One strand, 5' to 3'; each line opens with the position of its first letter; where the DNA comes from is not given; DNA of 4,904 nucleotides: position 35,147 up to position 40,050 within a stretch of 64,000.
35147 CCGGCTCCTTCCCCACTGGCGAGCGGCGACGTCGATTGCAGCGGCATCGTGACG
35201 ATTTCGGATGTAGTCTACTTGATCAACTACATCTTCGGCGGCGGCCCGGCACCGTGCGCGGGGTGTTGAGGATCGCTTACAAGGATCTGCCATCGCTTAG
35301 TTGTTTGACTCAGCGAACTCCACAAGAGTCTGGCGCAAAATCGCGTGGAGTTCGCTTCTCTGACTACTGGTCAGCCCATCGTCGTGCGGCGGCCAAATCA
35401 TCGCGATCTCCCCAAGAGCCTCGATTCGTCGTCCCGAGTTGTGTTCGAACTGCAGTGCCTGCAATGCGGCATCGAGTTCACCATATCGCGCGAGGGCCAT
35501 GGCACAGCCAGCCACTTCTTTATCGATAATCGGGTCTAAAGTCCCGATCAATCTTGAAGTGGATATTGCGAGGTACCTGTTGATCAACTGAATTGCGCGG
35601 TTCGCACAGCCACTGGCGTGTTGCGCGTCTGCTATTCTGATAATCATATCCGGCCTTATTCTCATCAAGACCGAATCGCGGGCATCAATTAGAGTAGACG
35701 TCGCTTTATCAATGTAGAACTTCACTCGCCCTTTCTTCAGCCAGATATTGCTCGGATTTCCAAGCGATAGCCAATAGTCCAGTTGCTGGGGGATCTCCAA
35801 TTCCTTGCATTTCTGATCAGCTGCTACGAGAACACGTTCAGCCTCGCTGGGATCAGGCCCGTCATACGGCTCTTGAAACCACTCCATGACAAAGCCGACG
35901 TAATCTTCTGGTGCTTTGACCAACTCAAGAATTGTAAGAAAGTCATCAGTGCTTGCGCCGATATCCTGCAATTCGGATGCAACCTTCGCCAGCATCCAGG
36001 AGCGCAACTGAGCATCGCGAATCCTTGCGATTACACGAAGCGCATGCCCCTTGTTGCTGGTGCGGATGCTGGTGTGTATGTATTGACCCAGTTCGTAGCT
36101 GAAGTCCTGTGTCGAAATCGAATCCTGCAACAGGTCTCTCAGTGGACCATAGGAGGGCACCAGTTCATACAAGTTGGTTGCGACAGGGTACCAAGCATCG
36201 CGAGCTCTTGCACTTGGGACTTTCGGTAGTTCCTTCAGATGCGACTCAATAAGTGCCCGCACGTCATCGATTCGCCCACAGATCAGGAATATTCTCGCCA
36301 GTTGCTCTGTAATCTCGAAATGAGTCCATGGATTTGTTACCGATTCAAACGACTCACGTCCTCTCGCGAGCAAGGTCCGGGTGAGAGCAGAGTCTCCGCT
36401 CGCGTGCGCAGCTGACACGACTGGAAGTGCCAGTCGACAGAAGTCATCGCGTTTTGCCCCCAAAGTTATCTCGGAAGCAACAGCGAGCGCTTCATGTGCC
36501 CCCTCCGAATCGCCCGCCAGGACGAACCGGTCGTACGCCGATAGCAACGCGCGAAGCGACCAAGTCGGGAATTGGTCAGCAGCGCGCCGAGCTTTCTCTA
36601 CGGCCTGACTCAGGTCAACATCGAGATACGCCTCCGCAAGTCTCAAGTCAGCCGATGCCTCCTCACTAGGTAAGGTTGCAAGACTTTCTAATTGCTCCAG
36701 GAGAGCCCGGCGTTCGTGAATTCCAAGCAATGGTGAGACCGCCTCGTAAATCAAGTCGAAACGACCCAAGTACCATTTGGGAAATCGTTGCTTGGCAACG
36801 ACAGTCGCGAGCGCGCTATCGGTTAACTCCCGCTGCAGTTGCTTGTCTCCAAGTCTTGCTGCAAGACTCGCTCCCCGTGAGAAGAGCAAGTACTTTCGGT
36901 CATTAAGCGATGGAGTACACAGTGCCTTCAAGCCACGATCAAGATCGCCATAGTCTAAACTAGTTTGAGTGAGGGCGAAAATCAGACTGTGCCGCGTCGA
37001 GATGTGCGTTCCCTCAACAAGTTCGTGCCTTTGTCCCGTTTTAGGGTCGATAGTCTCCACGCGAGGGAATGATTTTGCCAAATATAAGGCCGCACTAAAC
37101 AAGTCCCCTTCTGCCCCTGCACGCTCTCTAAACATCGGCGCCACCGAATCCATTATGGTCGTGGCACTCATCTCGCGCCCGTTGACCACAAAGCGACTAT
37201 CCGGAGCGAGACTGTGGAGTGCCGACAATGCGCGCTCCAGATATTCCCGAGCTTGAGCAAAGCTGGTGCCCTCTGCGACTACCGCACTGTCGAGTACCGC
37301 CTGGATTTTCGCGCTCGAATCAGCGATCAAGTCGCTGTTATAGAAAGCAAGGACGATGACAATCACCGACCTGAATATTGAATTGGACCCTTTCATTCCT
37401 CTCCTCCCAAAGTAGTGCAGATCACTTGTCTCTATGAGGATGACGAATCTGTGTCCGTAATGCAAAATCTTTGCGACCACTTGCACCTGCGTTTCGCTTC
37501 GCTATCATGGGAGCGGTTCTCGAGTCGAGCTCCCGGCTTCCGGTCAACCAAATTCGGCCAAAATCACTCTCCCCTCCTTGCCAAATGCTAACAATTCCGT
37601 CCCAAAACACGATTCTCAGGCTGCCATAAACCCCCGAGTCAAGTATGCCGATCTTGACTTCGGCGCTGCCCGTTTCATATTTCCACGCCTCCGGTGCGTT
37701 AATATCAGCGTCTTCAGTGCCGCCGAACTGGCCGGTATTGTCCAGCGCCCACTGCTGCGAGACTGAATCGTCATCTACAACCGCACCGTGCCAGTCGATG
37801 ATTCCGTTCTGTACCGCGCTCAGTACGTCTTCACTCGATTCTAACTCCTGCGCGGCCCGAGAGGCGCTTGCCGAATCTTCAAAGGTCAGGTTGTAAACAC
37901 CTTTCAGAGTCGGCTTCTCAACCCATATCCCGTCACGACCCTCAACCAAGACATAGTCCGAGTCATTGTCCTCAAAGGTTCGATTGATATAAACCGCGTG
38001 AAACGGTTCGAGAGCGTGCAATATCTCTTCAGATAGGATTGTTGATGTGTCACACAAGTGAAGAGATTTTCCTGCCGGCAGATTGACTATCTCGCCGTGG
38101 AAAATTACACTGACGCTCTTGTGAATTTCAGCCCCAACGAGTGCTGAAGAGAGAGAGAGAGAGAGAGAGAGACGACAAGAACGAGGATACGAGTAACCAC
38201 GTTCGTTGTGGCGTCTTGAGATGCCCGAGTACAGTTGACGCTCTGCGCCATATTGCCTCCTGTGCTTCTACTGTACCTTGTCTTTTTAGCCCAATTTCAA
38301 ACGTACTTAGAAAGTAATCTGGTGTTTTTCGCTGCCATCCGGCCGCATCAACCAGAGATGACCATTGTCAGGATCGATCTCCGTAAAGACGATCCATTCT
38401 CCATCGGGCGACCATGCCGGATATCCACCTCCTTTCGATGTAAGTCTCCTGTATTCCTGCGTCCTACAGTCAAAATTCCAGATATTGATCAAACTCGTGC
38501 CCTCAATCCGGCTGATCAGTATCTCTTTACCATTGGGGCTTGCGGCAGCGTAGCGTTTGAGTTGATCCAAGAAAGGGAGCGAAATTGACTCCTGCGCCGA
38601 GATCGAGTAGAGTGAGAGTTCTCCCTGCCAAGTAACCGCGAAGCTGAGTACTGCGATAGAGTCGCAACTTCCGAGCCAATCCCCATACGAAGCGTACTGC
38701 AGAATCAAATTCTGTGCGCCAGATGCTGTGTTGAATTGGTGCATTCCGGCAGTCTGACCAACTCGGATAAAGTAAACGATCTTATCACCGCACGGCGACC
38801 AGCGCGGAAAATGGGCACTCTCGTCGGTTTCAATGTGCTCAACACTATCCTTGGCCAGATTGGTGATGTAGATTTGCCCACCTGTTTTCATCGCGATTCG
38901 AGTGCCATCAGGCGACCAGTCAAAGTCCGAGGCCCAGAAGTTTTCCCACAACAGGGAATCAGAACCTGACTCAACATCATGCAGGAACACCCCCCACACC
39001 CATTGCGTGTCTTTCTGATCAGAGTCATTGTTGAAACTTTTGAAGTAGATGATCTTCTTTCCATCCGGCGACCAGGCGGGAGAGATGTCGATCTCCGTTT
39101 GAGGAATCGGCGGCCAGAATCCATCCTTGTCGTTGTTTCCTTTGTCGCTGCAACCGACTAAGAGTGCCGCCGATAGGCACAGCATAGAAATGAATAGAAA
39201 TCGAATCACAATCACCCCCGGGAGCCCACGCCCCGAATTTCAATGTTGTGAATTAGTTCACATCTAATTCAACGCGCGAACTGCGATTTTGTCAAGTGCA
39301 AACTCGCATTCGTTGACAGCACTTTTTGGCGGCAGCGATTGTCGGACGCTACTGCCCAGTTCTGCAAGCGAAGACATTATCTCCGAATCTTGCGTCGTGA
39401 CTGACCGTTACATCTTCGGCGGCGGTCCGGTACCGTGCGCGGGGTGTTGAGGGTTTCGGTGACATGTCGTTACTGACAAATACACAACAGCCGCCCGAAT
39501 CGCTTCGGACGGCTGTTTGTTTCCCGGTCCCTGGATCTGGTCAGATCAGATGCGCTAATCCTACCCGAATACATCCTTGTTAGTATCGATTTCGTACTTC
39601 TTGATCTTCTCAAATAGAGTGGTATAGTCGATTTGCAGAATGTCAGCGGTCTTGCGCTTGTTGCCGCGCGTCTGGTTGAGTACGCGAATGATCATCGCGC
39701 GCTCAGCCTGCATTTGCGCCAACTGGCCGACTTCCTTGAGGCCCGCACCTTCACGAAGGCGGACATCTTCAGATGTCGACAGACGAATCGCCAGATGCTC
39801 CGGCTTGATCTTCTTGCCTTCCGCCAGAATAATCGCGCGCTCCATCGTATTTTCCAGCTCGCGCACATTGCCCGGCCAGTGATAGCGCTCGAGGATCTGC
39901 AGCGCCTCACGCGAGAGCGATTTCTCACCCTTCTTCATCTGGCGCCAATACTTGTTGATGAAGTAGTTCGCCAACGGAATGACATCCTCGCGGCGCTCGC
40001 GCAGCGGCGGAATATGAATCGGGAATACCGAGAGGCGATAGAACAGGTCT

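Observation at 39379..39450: Orphan 3' remnant of a CTD gene with near-identical nucleotide sequence to the 35.2-kb copy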

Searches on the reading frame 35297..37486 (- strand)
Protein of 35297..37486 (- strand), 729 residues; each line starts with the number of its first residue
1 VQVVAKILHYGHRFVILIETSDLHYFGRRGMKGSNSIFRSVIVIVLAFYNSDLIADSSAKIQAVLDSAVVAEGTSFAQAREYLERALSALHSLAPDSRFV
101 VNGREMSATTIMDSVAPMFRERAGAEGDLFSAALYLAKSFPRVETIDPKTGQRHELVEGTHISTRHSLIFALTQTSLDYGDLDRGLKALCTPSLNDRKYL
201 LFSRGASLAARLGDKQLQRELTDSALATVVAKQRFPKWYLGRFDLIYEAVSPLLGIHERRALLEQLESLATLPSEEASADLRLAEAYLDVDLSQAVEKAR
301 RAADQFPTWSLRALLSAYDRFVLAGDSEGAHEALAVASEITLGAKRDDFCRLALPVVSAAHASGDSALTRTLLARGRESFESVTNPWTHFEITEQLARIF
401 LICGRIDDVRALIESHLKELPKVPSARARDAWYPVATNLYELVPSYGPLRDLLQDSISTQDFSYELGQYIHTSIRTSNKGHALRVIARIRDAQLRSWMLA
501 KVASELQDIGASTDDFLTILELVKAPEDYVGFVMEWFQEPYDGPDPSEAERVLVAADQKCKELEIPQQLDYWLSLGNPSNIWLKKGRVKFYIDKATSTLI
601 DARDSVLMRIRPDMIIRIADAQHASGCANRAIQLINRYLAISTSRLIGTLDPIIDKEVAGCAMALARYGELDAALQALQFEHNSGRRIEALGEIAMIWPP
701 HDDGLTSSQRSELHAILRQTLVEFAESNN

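Call 10: search_protein_families(library=pfam, proteins=[window:35297-37486:-], max_evalue=0.01)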
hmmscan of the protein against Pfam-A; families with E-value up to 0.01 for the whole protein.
window:35297-37486:- (729 aa): 0 families

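Call 28: search_protein_families(library=pfam, proteins=[window:35297-37486:-], max_evalue=0.1)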
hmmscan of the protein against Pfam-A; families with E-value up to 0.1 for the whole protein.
window:35297-37486:- (729 aa): 0 families

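Call 35: find_homologous_proteins(query=window:35297-37486:-, max_evalue=0.00001)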
Query window:35297-37486:- (729 aa): 1 proteins with E <= 0.00001 among 8000 candidates.
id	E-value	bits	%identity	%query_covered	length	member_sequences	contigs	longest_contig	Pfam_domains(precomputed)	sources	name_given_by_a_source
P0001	0.0e+0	1540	100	96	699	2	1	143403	-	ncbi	-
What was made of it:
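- The 729-aa protein has no homologue anywhere (call 35).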

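Call 36: find_encoding_contigs(protein=P0001, flank=10000, max_places=10)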
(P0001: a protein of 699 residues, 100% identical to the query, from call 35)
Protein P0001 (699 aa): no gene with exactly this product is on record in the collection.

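Call 37: list_cluster_members(proteins=[P0001])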
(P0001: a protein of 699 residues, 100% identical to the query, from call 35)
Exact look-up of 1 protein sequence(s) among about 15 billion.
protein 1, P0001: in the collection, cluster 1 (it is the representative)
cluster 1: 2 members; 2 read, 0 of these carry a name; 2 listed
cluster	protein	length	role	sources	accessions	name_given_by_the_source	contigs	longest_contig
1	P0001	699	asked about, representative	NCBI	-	-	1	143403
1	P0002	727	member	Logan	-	-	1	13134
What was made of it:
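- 35297..37486 (-): 729-aa ORFan, convergent with M43, with 27 nt between the stop codons. The only hit among 5.8 billion proteins is its own cluster (calls 35, 37).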

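Call 38: find_encoding_contigs(protein=P0002, flank=10000, max_places=10)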
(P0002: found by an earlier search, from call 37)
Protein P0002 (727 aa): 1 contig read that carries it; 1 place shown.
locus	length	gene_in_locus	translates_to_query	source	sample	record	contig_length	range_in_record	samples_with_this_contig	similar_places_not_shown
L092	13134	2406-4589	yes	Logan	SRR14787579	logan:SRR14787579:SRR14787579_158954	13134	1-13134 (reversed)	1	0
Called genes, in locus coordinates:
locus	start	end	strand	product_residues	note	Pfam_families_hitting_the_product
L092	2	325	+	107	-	?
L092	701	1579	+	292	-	PF00930:DPPIV_N (faint), PF07676:PD40 (weak), PF26550:Tricorn_2nd (faint), PF23381:Beta-prop_IFT122_1st (faint), PF26549:Tricorn_N (weak)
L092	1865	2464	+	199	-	-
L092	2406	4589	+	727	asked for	-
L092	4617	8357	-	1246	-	PF05572:Peptidase_M43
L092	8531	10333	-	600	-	PF02412:TSP_3 (weak)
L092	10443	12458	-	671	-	-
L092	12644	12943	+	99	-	PF01713:Smr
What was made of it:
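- On Gene relic / pseudogene fragment: No gene is called in L092 between NtrC and PD40 (call 38).
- Checked: An independent gene call on the Logan contig places no gene there (call 38).
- No gene is called there (call 38).
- Tried and rejected: P0002 worked (call 38).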

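Call 55: search_protein_families(library=ncbifam, proteins=[window:35297-37486:-], max_evalue=0.1)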
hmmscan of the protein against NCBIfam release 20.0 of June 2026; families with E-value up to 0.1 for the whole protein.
window:35297-37486:- (729 aa): 0 families

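Call 69: search_protein_families(library=phrogs, proteins=[window:35297-37486:-], max_evalue=0.01)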
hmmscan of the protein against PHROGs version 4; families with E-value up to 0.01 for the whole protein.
window:35297-37486:- (729 aa): 0 families
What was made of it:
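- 35297..37486 (-): No Pfam, NCBIfam or PHROG hit (calls 10, 28, 55, 69).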

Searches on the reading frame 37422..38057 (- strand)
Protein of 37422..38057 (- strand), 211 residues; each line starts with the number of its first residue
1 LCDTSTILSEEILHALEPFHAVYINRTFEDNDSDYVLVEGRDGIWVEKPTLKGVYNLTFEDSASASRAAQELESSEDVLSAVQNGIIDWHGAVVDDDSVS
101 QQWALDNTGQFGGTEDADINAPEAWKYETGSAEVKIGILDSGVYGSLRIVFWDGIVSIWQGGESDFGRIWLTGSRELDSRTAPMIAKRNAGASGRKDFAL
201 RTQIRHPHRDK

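Call 10: search_protein_families(library=pfam, proteins=[window:37422-38057:-], max_evalue=0.01)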
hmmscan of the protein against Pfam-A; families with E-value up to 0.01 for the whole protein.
window:37422-38057:- (211 aa): 0 families

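Call 28: search_protein_families(library=pfam, proteins=[window:37422-38057:-], max_evalue=0.1)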
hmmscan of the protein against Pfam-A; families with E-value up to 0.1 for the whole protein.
window:37422-38057:- (211 aa): 1 family
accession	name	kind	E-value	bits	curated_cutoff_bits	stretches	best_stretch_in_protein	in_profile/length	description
PF16361.10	Peptidase_S8_N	-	0.013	16.4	30.5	0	51-80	63-92/142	N-terminal of Subtilase family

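Call 55: search_protein_families(library=ncbifam, proteins=[window:37422-38057:-], max_evalue=0.1)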
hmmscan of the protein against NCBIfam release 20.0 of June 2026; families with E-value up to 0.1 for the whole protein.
window:37422-38057:- (211 aa): 0 families

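Call 69: search_protein_families(library=phrogs, proteins=[window:37422-38057:-], max_evalue=0.01)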
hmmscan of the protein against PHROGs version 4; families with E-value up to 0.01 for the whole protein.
window:37422-38057:- (211 aa): 0 families

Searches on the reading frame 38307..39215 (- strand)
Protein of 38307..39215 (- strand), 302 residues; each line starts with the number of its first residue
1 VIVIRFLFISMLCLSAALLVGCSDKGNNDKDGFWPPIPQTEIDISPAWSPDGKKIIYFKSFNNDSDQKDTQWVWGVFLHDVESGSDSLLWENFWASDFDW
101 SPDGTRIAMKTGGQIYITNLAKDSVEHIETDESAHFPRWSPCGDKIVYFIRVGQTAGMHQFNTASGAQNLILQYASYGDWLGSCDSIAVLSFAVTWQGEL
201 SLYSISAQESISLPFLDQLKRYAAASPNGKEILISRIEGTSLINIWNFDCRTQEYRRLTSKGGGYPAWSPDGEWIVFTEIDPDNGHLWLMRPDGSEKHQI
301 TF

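Call 10: search_protein_families(library=pfam, proteins=[window:38307-39215:-], max_evalue=0.01)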
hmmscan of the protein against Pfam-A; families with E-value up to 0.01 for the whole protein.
window:38307-39215:- (302 aa): 3 families
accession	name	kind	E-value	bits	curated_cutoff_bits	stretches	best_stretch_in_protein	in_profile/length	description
PF07676.18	PD40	-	3.4e-16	59.2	20.9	2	36-57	4-25/38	WD40-like Beta Propeller Repeat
PF00930.27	DPPIV_N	-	3.4e-09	36.3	22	0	112-149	22-60/354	Dipeptidyl peptidase IV (DPP IV) N-terminal region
PF08662.17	eIF2A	-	0.001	19.4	20.5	0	217-277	100-160/194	Eukaryotic translation initiation factor eIF2A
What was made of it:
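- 38307..39215 (-): PD40/TolB-like beta-propeller lipoprotein gene. Its upstream region abuts the orphan. Pfam PD40 at 3.4e-16 (call 10).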

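Call 13: find_encoding_contigs(protein=window:38307-39215:-, flank=10000, max_places=10)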
Protein window:38307-39215:- (302 aa): no gene with exactly this product is on record in the collection.
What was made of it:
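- Tried and rejected: The look-ups for the PD40 ORF (call 13) and for P0001 (call 36) found nothing.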

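Call 55: search_protein_families(library=ncbifam, proteins=[window:38307-39215:-], max_evalue=0.1)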
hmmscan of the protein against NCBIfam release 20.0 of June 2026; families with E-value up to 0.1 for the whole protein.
window:38307-39215:- (302 aa): 5 families
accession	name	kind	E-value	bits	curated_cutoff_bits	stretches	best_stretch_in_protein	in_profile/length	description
TIGR02800.1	propeller_TolB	equivalog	3.6e-22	78.9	343.15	2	40-156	278-390/418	Tol-Pal system beta propeller repeat protein TolB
NF033523.0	lasso_peptidase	equivalog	2.7e-11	43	400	2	265-301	92-128/638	Atxe2 family lasso peptide isopeptidase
NF053518.1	DipepPtdsDpp5Prph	equivalog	1.7e-10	40.1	900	2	42-147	249-355/655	dipeptidyl-peptidase Dpp5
NF002183.0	PRK01029.1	equivalog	7.8e-10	38.4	405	1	198-300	303-410/429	Tol-Pal system protein TolB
NF003124.0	PRK04043.1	equivalog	3e-06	26.3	428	0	239-282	345-389/419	Tol-Pal system protein TolB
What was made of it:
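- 38307..39215 (-): NCBIfam TolB-propeller partial match (call 55).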

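Call 69: search_protein_families(library=phrogs, proteins=[window:38307-39215:-], max_evalue=0.01)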
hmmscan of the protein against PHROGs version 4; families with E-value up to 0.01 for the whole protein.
window:38307-39215:- (302 aa): 0 families

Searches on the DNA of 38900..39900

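Call 56: search_rna_families(source=window, start=38900, end=39900, threshold=evalue, max_evalue=1)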
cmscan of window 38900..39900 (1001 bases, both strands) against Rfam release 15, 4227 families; matches with E-value up to 1: 0.
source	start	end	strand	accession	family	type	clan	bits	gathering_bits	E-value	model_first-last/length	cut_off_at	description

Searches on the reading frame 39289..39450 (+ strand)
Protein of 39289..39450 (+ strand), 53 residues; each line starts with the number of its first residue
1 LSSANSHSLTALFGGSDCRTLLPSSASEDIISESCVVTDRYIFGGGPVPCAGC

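Call 10: search_protein_families(library=pfam, proteins=[window:39289-39450:+], max_evalue=0.01)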
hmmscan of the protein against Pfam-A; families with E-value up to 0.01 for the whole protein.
window:39289-39450:+ (53 aa): 0 families

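Call 55: search_protein_families(library=ncbifam, proteins=[window:39289-39447:+], max_evalue=0.1)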
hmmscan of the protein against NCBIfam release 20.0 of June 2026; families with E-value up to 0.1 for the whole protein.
window:39289-39447:+ (53 aa): 0 families
